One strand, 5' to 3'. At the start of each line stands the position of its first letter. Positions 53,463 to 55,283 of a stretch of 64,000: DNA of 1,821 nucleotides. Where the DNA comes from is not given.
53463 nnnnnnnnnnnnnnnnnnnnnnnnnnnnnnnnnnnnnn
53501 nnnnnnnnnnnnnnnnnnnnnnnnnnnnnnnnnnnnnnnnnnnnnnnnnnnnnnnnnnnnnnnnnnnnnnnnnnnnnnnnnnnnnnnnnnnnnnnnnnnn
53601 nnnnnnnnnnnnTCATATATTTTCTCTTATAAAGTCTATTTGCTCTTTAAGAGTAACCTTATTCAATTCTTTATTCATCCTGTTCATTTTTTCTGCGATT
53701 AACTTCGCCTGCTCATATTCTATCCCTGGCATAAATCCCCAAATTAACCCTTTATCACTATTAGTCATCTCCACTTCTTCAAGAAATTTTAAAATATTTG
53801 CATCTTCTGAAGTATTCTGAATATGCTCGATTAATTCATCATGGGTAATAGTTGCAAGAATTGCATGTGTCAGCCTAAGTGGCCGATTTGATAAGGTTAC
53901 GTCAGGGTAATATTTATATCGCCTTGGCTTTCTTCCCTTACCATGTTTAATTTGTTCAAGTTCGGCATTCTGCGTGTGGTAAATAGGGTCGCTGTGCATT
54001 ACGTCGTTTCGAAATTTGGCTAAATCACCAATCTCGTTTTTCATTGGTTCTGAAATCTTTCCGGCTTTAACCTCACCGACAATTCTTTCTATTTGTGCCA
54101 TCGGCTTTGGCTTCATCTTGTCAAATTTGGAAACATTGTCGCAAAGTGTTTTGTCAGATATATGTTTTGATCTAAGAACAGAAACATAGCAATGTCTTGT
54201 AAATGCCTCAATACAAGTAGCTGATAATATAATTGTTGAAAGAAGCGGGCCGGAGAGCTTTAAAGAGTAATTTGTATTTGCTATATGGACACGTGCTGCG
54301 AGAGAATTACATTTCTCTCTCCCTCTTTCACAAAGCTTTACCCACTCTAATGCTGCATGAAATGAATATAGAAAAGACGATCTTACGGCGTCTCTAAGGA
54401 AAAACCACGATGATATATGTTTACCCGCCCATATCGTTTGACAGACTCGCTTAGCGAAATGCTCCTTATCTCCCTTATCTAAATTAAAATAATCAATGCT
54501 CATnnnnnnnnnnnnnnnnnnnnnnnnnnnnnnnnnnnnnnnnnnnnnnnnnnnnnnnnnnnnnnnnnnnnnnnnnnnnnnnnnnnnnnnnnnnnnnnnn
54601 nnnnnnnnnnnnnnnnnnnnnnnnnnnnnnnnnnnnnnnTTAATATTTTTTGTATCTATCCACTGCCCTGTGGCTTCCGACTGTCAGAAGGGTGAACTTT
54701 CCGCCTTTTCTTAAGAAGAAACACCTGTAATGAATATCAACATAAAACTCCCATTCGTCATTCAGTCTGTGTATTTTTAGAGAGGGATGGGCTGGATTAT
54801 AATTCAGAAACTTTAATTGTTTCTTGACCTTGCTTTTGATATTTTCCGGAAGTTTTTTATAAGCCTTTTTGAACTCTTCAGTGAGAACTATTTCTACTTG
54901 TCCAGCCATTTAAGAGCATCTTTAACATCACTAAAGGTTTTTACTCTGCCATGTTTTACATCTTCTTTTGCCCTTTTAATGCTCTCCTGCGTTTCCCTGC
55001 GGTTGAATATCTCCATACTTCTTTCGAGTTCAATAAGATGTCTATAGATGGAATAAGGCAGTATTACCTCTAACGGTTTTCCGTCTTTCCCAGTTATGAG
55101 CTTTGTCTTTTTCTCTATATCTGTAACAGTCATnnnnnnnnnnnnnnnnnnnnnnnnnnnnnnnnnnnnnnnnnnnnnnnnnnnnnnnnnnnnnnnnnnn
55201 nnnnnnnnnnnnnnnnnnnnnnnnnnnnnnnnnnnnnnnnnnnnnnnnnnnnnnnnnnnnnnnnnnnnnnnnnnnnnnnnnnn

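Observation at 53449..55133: Four co-directional accessory genes between pyrE and glnE: antitoxin-RelE followed by an Rx4H (HEPN-like) protein translationally coupled to a 55-aa zinc-ribbon protein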

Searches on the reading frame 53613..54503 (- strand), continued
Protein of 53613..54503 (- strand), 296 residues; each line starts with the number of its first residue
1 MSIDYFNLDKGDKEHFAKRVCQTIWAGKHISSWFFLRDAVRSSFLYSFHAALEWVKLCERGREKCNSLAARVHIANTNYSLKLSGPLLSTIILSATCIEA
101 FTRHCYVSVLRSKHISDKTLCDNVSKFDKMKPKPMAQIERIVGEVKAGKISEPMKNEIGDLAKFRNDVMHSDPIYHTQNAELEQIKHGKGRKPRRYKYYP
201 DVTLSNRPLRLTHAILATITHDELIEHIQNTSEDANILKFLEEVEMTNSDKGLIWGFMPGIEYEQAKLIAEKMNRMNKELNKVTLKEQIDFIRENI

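Call 90: find_encoding_contigs(protein=P0008, flank=6000, max_places=2)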
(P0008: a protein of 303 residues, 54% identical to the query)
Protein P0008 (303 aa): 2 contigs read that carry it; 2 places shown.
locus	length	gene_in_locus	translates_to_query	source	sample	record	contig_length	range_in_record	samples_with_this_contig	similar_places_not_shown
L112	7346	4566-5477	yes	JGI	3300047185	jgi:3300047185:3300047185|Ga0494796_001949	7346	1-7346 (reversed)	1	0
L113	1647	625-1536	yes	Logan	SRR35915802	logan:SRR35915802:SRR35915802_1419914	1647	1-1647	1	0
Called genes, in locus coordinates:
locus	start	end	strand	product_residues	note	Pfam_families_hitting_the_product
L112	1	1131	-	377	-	?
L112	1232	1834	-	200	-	-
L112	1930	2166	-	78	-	PF09851:SHOCT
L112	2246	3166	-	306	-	PF08843:AbiEii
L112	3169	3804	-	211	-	PF13338:AbiEi_4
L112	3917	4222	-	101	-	-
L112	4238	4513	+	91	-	-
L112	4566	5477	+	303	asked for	-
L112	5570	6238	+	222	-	-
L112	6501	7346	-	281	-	?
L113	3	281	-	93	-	?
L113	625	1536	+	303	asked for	-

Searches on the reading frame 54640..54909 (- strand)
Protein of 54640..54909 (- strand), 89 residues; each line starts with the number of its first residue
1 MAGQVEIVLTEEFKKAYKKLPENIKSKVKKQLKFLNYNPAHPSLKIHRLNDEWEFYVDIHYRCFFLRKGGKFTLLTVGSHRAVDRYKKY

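Call 3: search_protein_families(library=pfam, proteins=[window:54640-54909:-], max_evalue=1)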
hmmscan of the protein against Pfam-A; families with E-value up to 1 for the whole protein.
window:54640-54909:- (89 aa): 5 families
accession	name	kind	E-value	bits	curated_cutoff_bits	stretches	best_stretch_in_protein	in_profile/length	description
PF15781.12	ParE-like_toxin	-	0.00022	21.5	28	1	8-51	2-45/87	ParE-like toxin of type II bacterial toxin-antitoxin system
PF05016.21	ParE_toxin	-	0.0011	19.9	23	1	7-81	1-86/89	ParE toxin of type II toxin-antitoxin system, parDE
PF15738.11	YafQ_toxin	-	0.0013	19.4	30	1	6-81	2-84/88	Bacterial toxin of type II toxin-antitoxin system, YafQ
PF05003.17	DUF668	-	0.042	14.7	24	1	11-50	31-70/89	Protein of unknown function (DUF668)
PF23792.1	CD1375-like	-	0.065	13.7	27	1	17-33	17-33/48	CD1375-like protein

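Call 4: search_protein_families(library=padloc, proteins=[window:54640-54909:-], max_evalue=1)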
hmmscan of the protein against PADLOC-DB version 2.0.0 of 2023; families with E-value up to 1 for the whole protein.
window:54640-54909:- (89 aa): 0 families

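Call 5: search_protein_families(library=ncbifam, proteins=[window:54640-54909:-], max_evalue=1)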
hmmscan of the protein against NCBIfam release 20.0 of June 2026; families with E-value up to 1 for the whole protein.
window:54640-54909:- (89 aa): 1 family
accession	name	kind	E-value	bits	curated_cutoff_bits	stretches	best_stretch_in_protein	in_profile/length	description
TIGR00053.1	TIGR00053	subfamily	0.003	18.1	87.25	1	5-65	2-66/92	YafQ family addiction module toxin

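Call 7: search_protein_families(library=phrogs, proteins=[window:54640-54909:-], max_evalue=1)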
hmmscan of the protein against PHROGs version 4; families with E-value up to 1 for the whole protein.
window:54640-54909:- (89 aa): 6 families
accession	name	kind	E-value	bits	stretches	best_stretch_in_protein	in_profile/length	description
phrog_1213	-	moron, auxiliary metabolic gene and host takeover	1.9e-06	29.4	1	5-83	3-86/88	RelE-like toxin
phrog_7251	-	moron, auxiliary metabolic gene and host takeover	0.012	16.9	1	5-66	2-66/90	RelE-like toxin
phrog_3445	-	moron, auxiliary metabolic gene and host takeover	0.033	15.4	1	5-80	5-81/103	toxin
phrog_2523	-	unknown function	0.094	13.8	1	6-49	4-48/108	-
phrog_1382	-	unknown function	0.1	13.2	1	14-36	18-40/48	-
phrog_1567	-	unknown function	0.2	12.7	1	16-33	30-47/64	-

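Call 60: search_solved_structures(query=window:54640-54909:-, max_evalue=1)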
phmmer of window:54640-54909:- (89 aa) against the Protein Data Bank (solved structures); distinct sequences matched with E-value up to 1: 3.
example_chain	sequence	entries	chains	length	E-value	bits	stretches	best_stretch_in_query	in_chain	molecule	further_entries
4ls4_A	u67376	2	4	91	0.75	13.4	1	8-81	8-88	Uncharacterized protein, Toxin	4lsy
1z8m_A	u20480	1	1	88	0.83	13.3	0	9-81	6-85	conserved hypothetical protein HP0894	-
4ltt_A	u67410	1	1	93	0.88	13.2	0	9-81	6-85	Uncharacterized protein, toxin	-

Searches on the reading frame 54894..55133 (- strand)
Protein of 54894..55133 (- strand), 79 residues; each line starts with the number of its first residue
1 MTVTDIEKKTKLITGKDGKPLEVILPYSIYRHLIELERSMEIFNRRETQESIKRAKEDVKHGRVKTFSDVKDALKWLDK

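Call 3: search_protein_families(library=pfam, proteins=[window:54894-55133:-], max_evalue=1)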
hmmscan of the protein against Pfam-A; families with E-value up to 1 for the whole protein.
window:54894-55133:- (79 aa): 2 families
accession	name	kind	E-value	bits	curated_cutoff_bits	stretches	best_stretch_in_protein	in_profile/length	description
PF02829.19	3H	-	0.012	16.3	25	1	3-58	7-59/97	3H domain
PF18506.7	RelB-like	-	0.046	14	27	1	10-35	4-29/62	RelB Antitoxin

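Call 4: search_protein_families(library=padloc, proteins=[window:54894-55133:-], max_evalue=1)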
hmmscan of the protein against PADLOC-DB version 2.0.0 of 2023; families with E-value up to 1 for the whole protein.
window:54894-55133:- (79 aa): 0 families

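Call 5: search_protein_families(library=ncbifam, proteins=[window:54894-55133:-], max_evalue=1)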
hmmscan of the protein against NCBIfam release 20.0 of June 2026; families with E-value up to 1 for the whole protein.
window:54894-55133:- (79 aa): 0 families

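Call 7: search_protein_families(library=phrogs, proteins=[window:54894-55133:-], max_evalue=1)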
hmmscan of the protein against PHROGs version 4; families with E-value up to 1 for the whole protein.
window:54894-55133:- (79 aa): 1 family
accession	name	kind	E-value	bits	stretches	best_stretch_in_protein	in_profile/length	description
phrog_20342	-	unknown function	0.046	14.3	1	9-42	3-36/178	-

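Call 61: search_solved_structures(query=window:54894-55133:-, max_evalue=1)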
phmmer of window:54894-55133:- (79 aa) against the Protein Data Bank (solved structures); distinct sequences matched with E-value up to 1: 6.
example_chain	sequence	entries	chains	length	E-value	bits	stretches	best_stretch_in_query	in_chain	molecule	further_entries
5l3r_B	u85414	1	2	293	0.046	17.2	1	32-75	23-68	Cell division protein FtsY homolog, chloroplastic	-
3b9q_A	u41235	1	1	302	0.046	17.2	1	32-75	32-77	Chloroplast SRP receptor homolog, alpha subunit CPFTSY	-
8rix_A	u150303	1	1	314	0.049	17.1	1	32-75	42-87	Cell division protein FtsY homolog, chloroplastic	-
2og2_A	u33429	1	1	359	0.053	17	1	32-75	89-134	Putative signal recognition particle receptor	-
2ook_A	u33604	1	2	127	0.78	13.3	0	31-77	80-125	Hypothetical protein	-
8fmw_AI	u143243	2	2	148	0.93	13.1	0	51-71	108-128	50S ribosomal protein L9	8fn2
